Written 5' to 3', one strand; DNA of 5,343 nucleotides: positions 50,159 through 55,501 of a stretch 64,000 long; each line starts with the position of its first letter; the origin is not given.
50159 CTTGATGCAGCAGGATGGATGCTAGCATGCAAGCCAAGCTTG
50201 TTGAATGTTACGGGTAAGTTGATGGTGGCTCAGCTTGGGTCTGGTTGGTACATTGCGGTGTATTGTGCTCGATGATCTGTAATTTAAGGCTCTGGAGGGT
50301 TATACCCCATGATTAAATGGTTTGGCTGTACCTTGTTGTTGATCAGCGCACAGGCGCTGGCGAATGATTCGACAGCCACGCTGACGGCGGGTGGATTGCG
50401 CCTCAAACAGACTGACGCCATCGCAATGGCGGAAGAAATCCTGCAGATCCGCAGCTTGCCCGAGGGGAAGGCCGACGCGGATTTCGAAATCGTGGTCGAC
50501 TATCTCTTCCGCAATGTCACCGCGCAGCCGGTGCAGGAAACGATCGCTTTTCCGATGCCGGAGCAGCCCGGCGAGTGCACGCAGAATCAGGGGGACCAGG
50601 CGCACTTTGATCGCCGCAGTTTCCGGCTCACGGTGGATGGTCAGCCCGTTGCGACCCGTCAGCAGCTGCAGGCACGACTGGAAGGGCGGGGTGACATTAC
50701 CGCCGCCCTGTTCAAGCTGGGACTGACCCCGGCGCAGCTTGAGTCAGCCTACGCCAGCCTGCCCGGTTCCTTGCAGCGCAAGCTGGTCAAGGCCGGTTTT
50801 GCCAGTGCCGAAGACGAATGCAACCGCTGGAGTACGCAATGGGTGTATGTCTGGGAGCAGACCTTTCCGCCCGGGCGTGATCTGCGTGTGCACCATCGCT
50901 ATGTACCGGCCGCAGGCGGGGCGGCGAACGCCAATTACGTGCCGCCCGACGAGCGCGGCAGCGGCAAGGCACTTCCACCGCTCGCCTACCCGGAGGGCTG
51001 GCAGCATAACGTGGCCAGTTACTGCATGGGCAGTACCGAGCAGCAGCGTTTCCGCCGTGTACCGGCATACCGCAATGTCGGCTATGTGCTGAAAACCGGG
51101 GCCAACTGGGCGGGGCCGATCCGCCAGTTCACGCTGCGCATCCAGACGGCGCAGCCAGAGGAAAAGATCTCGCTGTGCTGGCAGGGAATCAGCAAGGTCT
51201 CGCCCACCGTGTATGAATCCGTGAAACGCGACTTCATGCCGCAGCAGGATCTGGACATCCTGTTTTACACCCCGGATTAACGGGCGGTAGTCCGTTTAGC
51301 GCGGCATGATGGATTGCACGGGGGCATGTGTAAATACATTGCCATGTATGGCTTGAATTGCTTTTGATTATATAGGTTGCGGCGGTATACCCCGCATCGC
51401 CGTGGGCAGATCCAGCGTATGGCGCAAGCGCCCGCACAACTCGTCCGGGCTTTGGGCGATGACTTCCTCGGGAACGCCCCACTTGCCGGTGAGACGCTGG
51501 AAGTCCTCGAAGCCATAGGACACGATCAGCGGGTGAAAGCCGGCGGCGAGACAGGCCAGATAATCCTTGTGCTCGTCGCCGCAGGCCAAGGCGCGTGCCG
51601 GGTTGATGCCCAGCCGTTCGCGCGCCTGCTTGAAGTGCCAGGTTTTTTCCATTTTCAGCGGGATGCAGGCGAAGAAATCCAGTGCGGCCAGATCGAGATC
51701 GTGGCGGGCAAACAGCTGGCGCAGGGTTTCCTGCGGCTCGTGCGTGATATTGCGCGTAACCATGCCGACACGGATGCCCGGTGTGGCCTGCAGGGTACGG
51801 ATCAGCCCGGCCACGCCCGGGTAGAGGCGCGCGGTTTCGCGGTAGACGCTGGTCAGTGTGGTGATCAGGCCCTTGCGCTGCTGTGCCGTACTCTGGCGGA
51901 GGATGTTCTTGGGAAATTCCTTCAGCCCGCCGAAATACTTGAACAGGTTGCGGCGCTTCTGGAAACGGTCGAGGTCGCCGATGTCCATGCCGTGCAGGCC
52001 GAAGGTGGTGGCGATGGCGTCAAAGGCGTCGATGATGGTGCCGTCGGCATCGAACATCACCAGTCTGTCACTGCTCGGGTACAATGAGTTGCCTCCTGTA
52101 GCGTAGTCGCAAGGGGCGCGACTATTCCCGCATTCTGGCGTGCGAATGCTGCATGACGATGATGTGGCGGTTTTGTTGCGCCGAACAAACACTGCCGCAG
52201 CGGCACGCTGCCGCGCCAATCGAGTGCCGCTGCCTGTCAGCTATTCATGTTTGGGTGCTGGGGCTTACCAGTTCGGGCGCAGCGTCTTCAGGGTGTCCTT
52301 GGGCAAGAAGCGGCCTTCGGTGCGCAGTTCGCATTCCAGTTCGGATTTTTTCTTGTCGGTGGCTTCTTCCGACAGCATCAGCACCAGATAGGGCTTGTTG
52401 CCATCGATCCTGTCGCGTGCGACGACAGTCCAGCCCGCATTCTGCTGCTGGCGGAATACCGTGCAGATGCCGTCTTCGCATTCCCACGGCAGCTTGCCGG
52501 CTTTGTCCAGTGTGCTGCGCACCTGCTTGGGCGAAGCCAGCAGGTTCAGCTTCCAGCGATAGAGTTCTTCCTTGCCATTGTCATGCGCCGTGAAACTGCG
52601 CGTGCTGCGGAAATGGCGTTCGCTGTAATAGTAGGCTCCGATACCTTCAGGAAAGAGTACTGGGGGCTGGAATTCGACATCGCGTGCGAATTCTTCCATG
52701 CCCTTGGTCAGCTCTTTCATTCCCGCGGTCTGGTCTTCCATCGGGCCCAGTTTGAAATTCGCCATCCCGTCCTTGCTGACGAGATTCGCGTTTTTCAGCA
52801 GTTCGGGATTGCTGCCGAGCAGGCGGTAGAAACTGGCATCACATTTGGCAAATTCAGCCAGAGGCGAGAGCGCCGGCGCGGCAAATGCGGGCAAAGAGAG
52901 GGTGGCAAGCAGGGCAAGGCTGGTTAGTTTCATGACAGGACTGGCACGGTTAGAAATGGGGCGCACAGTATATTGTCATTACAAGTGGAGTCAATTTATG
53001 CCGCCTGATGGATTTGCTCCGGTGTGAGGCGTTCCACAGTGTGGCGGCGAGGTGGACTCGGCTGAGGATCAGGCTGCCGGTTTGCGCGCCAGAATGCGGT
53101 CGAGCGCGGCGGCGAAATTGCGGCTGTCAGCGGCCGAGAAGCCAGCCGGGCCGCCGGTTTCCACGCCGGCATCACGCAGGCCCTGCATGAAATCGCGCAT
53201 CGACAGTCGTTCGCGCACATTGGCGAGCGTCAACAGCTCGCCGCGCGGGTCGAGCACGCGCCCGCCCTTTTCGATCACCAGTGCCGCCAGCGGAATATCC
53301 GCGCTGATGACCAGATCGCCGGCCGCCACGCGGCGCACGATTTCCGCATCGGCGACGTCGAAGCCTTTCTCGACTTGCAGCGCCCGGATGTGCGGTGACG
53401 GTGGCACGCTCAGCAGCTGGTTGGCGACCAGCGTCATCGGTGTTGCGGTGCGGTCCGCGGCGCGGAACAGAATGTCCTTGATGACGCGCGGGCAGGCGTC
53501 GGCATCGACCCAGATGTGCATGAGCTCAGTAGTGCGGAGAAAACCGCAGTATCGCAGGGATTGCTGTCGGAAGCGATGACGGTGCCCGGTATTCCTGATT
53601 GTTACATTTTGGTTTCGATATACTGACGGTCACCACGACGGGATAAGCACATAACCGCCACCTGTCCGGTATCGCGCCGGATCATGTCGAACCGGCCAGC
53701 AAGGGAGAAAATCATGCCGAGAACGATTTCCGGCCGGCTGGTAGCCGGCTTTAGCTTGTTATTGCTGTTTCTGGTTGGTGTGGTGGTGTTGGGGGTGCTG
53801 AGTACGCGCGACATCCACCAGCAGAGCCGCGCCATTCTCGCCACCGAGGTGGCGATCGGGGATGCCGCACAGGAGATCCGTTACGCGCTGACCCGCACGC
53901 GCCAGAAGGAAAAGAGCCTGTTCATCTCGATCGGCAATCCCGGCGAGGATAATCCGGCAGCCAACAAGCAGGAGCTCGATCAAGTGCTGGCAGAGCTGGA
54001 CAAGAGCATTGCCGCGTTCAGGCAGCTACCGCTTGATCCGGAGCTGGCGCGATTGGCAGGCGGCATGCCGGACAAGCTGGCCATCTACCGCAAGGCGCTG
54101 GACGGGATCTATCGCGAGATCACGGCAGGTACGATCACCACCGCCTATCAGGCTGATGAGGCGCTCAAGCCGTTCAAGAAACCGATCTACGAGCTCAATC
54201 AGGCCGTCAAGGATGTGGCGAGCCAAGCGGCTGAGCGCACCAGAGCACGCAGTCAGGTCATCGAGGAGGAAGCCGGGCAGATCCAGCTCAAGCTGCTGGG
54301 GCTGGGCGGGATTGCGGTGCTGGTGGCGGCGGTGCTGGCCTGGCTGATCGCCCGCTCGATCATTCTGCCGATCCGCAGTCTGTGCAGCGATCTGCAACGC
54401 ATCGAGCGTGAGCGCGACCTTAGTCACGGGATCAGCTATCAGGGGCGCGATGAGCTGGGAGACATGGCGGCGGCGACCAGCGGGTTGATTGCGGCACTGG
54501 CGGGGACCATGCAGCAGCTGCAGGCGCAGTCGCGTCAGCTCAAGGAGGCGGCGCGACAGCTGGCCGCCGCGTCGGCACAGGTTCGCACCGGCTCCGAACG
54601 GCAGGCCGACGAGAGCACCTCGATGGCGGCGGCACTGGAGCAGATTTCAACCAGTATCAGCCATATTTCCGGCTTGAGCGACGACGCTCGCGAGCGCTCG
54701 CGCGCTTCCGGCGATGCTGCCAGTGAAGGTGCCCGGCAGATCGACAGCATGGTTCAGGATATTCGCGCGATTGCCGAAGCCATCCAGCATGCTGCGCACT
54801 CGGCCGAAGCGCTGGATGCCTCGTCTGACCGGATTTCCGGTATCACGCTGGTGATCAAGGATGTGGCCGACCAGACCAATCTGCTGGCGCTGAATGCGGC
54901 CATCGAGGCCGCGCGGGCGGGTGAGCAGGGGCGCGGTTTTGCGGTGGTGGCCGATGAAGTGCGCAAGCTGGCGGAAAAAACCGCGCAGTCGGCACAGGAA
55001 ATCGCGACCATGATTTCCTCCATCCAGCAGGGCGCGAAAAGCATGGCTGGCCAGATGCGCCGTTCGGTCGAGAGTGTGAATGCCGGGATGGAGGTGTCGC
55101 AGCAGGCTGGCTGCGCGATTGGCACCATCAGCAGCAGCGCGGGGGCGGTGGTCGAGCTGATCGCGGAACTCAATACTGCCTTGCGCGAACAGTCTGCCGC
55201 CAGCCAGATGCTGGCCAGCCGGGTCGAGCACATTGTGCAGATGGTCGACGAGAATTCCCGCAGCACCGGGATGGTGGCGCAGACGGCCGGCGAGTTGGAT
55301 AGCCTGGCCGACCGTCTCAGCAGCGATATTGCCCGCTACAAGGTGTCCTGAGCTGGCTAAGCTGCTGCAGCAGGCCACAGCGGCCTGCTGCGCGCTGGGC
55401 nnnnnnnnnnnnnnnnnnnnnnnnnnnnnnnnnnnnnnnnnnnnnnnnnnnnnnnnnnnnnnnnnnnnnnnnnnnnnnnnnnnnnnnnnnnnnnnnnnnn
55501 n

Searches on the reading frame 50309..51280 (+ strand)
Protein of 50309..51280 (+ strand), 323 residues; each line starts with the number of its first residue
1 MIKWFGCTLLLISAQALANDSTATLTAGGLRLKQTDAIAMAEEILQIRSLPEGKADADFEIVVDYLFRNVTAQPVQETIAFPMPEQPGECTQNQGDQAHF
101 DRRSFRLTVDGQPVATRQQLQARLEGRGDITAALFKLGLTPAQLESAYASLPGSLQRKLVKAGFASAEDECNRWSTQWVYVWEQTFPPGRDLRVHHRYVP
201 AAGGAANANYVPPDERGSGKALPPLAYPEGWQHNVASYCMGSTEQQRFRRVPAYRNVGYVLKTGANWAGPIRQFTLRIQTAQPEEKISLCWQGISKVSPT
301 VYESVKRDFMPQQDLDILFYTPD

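Call 14: search_protein_families(library=pfam, proteins=[window:50309-51280:+], max_evalue=0.00001)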
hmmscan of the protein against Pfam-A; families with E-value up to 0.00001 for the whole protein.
window:50309-51280:+ (323 aa): 1 family
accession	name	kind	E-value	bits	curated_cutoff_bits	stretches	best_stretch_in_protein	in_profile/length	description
PF14415.11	DUF4424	-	5.6e-65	220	27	1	18-318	1-306/306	Domain of unknown function (DUF4424)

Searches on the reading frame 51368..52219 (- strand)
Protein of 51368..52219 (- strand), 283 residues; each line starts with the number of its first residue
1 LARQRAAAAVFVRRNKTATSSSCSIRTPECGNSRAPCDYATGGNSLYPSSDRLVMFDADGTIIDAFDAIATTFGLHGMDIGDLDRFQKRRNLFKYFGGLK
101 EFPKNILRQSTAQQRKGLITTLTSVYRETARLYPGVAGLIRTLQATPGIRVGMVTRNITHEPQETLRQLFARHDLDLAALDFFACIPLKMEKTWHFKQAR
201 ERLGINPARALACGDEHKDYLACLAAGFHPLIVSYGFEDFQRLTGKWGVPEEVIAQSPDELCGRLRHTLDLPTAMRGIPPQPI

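Call 14: search_protein_families(library=pfam, proteins=[window:51368-52219:-], max_evalue=0.00001)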
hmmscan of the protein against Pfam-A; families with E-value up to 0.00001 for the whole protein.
window:51368-52219:- (283 aa): 2 families
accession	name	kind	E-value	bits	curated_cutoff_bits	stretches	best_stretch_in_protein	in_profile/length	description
PF00702.32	Hydrolase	-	1.2e-12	49.1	26.4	1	52-227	2-191/191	haloacid dehalogenase-like hydrolase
PF13419.12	HAD_2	-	7.2e-10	39.7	23.8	1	54-229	1-174/178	Haloacid dehalogenase-like hydrolase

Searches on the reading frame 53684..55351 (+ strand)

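Call 14: search_protein_families(library=pfam, proteins=[window:53684-55351:+], max_evalue=0.00001)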
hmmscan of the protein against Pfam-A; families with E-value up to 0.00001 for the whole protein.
window:53684-55351:+ (555 aa): 2 families
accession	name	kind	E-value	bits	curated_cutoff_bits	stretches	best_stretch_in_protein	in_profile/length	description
PF00015.26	MCPsignal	-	2.3e-43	148.5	34.6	1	339-520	4-171/172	Methyl-accepting chemotaxis protein (MCP) signalling domain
PF12729.13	4HB_MCP_1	-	8.5e-12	45.4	27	1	14-183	3-174/181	Four helix bundle sensory module for signal transduction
